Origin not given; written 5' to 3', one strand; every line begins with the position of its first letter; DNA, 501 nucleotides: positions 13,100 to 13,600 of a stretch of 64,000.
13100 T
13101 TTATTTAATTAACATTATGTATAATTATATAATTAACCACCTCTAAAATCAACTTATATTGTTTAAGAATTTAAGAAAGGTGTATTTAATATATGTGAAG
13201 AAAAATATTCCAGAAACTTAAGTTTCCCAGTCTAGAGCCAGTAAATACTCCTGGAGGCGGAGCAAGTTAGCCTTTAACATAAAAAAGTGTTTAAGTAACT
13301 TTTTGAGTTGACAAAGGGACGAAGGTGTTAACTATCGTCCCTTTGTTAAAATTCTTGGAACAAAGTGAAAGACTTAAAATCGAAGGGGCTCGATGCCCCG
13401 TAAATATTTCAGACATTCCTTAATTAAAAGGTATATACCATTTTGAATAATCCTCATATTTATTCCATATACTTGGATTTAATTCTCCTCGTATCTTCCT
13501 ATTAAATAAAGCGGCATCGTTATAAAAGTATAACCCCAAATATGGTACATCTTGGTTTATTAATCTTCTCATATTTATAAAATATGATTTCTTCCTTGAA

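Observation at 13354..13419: R1 element: a roughly 50-nt two-hairpin module at gene 3' ends with compensatory base changes, which is also embedded inside the longer R3 element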

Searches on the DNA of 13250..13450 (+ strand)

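Call 35: search_rna_families(source=window, start=13250, end=13450, threshold=evalue, max_evalue=10)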
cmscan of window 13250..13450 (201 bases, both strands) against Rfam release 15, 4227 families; matches with E-value up to 10: 23.
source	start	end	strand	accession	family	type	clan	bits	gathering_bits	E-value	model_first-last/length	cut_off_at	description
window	13344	13444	+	RF01830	StyR-44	Gene;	-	20.8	54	0.46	1-107/107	no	Salmonella enterica Typhi npcRNA 44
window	13271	13346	+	RF02728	HrrF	Gene; sRNA;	-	20.4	77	0.14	1-116/116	no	Haemophilus regulatory RNA responsive to iron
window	13290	13378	+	RF04069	MIR6135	Gene; miRNA;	-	18.9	99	0.94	1-122/122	no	MIR6135 microRNA precursor family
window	13305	13352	+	RF04210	MIR8643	Gene; miRNA;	-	16.6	135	0.58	1-150/150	no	MIR8643 microRNA precursor family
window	13296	13368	+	RF01916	mir-988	Gene; miRNA;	-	16.2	72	0.87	1-80/80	no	mir-988 microRNA precursor family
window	13263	13346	-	RF02696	Teg49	Gene; sRNA;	-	16.2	186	2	1-196/196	no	Teg49 sRNA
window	13313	13344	+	RF00344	snoZ267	Gene; snRNA; snoRNA; CD-box;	-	15.1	43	2.7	1-73/73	no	Small nucleolar RNA Z267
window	13309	13364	-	RF00262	sar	Gene; antisense;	-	15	43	1.7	1-68/68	no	sar RNA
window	13310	13349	+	RF04230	mir-9261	Gene; miRNA;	-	14.9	86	2.3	1-92/92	no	mir-9261 microRNA precursor family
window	13280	13365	+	RF02781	ManX_thermometer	Cis-reg; thermoregulator;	-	14.6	76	4.2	1-117/117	no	ManX 5' UTR thermometer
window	13307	13435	-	RF00515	PyrR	Cis-reg;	-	14.5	54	10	1-115/115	no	PyrR binding site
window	13316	13341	+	RF00159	snoZ168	Gene; snRNA; snoRNA; CD-box;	-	14.3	36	2.4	1-82/82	no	Small nucleolar RNA Z168/Z174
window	13310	13347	+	RF04134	MIR7504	Gene; miRNA;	-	14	83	8.9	1-124/124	no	MIR7504 microRNA precursor family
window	13312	13345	+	RF03659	MIR2871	Gene; miRNA;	-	13.9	99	5.2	1-118/118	no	MIR2871 microRNA precursor family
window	13364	13388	+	RF01072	TMV_UPD-PK3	Cis-reg;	-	13.5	34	0.46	1-31/31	no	Pseudoknot of upstream pseudoknot domain (UPD) of the 3'UTR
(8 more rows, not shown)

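Call 47: build_rna_model(alignment_id=A2, structure=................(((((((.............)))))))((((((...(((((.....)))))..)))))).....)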
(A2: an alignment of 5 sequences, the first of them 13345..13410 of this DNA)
Model R1 built from alignment A2 (5 sequences, 80 columns); structure: as given.
model positions 69; base pairs 18; branch points 1; effective number of sequences 3.04; information 0.815 bits per position. Calibrated on 0.2 Mb of random sequence (short: E-values are rough).
structure used (alignment columns):
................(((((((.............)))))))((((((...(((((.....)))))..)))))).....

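Call 48: search_with_rna_model(model_id=R1, source=window, filters=off, max_evalue=10, show_alignments=10)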
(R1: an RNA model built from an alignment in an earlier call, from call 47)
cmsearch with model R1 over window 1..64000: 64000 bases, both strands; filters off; matches with E-value up to 10: 35.
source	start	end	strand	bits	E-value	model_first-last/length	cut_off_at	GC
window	25626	25695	+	90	3.3e-19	1-69/69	no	0.43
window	53578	53645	+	89.3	4.7e-19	1-69/69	no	0.41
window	13342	13410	+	81.8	3e-17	1-69/69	no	0.36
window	48792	48860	-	76.3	6.4e-16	1-69/69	no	0.35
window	53646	53710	+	53.6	1.8e-10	4-69/69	no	0.43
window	49973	50034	+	25.6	0.00099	1-69/69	no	0.32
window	18074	18133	+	24.3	0.002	1-69/69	no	0.35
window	34351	34410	-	17.5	0.088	1-69/69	no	0.33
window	41251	41302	-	16.6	0.15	1-69/69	no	0.15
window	49999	50041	-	16.5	0.16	1-69/69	no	0.4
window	17430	17504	+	16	0.2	1-69/69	no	0.25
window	52969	53042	+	13.7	0.71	1-69/69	no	0.22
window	55425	55500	-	12.7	1.3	1-69/69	no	0.29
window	25659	25705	-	12.3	1.6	1-69/69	no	0.36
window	37106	37155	+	12.1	1.7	1-69/69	no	0.24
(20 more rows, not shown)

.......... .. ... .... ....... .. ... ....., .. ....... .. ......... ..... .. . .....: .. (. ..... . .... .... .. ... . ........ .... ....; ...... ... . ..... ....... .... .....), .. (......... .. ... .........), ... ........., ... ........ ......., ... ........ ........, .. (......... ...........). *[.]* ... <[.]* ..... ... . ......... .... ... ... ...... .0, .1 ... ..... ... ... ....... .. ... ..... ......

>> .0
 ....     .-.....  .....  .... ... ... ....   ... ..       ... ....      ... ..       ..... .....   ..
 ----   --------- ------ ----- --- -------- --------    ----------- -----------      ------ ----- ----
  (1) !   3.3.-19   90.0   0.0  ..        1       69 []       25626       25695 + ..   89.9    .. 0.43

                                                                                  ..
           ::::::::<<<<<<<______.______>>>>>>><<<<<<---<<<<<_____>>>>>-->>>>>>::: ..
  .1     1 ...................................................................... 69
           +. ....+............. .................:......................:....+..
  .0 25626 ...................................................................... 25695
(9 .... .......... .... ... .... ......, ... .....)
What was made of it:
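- Checked: A covariance model scores them at E = 3e-19 to 2e-10 (call 48). Three further degenerate copies were found in the window (call 48):
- Eight copies lie in the 64-kb window (call 48).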

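Call 59: search_with_rna_model(model_id=R1, sources=[L002, L003, L004], filters=off, max_evalue=1, show_alignments=6)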
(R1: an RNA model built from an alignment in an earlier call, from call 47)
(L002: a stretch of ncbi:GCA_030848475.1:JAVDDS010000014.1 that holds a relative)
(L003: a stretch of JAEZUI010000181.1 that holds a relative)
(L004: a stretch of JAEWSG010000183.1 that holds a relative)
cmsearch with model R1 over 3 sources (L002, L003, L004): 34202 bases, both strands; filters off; matches with E-value up to 1: 9.
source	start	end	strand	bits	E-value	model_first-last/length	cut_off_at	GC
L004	1538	1608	-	68.4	2.7e-14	1-69/69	no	0.41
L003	2544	2614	+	67.7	4e-14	1-69/69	no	0.45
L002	17127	17179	+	17.4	0.049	1-69/69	no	0.21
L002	20344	20406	+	15.4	0.15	1-69/69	no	0.35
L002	4437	4497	-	14.7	0.23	1-69/69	no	0.25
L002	3077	3140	+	14.2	0.3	1-69/69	no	0.28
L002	15703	15772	+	13.4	0.45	1-69/69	no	0.21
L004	1519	1575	+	13.2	0.51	1-69/69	no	0.4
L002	466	525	+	12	0.98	1-69/69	no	0.32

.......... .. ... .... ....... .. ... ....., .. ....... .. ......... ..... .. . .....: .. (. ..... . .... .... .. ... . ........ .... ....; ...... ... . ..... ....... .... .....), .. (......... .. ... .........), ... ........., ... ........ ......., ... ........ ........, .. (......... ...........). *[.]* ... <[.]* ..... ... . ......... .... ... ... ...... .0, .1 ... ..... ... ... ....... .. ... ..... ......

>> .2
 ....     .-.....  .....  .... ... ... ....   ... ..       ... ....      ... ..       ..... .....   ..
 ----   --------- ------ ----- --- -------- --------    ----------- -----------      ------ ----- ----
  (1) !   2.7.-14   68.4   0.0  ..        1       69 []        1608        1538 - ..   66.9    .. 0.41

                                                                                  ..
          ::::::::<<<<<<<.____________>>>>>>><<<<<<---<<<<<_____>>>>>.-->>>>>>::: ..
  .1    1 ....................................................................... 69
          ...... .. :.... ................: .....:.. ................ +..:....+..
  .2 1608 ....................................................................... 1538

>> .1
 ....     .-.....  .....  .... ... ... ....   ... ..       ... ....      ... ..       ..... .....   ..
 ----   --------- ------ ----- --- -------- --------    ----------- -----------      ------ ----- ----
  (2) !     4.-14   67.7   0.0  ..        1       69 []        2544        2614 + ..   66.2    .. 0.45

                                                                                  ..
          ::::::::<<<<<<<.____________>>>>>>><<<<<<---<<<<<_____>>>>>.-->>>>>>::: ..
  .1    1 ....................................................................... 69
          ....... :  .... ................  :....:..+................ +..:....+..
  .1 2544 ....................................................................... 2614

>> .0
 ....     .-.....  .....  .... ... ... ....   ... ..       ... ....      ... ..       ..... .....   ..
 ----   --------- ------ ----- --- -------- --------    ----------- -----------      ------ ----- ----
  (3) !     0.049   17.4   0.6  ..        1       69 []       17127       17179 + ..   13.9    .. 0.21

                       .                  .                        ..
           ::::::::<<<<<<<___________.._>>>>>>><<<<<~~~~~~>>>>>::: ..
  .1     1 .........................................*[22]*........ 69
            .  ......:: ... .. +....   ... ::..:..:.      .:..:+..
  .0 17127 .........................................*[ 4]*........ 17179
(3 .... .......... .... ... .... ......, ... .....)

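Call 60: search_with_rna_model(model_id=R1, sources=[window, L003, L004], filters=off, max_evalue=0.2, make_alignment=true)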
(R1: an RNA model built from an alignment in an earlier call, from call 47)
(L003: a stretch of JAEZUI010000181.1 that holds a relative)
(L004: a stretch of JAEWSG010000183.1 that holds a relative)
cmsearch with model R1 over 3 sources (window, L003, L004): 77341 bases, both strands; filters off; matches with E-value up to 0.2: 12.
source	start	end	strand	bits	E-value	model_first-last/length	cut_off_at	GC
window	25626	25695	+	90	4e-19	1-69/69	no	0.43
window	53578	53645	+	89.3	5.7e-19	1-69/69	no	0.41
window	13342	13410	+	81.8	3.6e-17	1-69/69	no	0.36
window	48792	48860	-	76.3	7.8e-16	1-69/69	no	0.35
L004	1538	1608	-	68.4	6.1e-14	1-69/69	no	0.41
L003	2544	2614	+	67.7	9e-14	1-69/69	no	0.45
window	53646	53710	+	53.6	2.2e-10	4-69/69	no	0.43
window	49973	50034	+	25.6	0.0012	1-69/69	no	0.32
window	18074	18133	+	24.3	0.0025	1-69/69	no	0.35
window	34351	34410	-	17.5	0.11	1-69/69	no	0.33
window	41251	41302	-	16.6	0.18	1-69/69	no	0.15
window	49999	50041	-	16.5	0.19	1-69/69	no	0.4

Alignment A3: 12 matches aligned to the model, 97 columns, each read 5' to 3' on its own strand. Consensus structure (alignment columns), stored with it:
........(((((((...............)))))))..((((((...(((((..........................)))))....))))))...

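Call 65: search_with_rna_model(model_id=R1, sources=[window, L003, L004], filters=off, max_evalue=0.00001, make_alignment=true)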
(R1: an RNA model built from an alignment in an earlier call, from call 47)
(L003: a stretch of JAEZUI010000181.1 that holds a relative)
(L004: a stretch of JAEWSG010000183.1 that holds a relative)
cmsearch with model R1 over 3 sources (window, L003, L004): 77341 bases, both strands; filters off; matches with E-value up to 0.00001: 7.
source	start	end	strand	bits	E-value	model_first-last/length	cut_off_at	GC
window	25626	25695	+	90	4e-19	1-69/69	no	0.43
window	53578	53645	+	89.3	5.7e-19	1-69/69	no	0.41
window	13342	13410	+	81.8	3.6e-17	1-69/69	no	0.36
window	48792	48860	-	76.3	7.8e-16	1-69/69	no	0.35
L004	1538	1608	-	68.4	6.1e-14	1-69/69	no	0.41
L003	2544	2614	+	67.7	9e-14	1-69/69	no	0.45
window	53646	53710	+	53.6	2.2e-10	4-69/69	no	0.43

Alignment A5: 7 matches aligned to the model, 72 columns, each read 5' to 3' on its own strand. Consensus structure (alignment columns), stored with it:
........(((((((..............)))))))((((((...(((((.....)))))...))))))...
